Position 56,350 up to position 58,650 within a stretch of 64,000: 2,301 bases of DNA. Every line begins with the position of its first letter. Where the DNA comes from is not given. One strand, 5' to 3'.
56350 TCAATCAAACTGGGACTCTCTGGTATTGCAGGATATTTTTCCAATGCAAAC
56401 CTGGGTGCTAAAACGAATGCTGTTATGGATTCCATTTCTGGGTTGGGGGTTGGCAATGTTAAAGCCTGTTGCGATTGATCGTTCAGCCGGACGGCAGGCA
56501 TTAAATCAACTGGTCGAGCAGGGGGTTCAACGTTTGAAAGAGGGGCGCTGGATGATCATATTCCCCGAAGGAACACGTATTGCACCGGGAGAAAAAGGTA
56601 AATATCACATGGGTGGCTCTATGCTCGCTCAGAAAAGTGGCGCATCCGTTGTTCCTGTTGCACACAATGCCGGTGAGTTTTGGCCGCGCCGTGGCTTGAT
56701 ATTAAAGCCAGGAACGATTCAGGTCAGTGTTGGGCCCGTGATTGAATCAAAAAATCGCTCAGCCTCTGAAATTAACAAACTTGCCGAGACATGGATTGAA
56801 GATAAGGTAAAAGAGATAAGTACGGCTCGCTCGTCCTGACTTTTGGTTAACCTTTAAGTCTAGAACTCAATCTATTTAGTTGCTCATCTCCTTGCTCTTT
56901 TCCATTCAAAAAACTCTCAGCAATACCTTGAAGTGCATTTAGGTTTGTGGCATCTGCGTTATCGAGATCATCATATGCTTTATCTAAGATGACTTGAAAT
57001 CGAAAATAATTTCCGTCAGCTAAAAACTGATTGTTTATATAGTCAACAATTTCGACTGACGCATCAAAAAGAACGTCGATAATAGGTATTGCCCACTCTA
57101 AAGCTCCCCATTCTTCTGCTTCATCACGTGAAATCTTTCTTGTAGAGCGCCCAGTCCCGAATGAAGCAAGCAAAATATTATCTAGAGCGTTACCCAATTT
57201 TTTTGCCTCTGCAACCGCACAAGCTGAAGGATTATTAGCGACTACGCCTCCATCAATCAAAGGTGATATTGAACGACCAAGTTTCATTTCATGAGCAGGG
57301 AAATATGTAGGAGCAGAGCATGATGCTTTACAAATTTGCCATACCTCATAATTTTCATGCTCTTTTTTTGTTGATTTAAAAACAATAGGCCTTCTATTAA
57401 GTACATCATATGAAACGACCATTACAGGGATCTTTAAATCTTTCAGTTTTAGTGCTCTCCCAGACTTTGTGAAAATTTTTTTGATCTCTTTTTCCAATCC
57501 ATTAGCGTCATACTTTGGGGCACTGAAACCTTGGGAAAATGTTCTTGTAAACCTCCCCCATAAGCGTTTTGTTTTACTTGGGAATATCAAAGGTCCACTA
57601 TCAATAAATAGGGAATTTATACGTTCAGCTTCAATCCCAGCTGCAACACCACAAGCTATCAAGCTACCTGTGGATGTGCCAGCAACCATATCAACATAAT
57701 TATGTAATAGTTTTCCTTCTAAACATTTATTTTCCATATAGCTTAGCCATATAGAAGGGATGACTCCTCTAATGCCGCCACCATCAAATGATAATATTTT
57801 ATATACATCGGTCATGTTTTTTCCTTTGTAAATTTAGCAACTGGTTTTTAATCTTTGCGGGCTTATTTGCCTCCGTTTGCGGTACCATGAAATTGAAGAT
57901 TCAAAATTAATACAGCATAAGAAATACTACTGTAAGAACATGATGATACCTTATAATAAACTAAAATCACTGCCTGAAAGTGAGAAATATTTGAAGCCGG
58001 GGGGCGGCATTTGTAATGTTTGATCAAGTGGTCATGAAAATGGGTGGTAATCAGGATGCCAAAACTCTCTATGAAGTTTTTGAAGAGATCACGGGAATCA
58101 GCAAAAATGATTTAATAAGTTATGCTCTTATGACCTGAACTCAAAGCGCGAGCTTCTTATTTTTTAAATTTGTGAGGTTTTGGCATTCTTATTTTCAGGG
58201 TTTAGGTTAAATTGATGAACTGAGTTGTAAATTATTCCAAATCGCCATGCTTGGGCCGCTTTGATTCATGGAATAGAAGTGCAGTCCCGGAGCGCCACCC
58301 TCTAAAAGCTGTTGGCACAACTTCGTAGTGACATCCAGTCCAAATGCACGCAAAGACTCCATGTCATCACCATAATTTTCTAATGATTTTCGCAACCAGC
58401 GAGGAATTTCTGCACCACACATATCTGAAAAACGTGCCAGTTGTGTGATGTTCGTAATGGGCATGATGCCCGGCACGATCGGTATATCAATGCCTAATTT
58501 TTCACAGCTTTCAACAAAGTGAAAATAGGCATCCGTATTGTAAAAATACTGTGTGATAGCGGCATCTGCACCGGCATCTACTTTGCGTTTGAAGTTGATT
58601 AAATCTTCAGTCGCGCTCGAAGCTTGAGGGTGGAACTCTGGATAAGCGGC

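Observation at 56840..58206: AT-rich patatin-like phospholipase inserted between plsC and metF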

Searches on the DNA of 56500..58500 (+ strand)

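Call 48: search_rna_families(source=window, start=56500, end=58500, threshold=evalue, max_evalue=1)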
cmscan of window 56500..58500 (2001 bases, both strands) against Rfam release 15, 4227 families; matches with E-value up to 1: 0.
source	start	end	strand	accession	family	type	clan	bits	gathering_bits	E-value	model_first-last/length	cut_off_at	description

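Call 72: search_dna_similar(query=window:57816-58206:+, collection=plasmids, mode=distant, max_evalue=0.01, max_rows=10)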
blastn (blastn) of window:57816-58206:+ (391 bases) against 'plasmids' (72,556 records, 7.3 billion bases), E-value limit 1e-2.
No match.
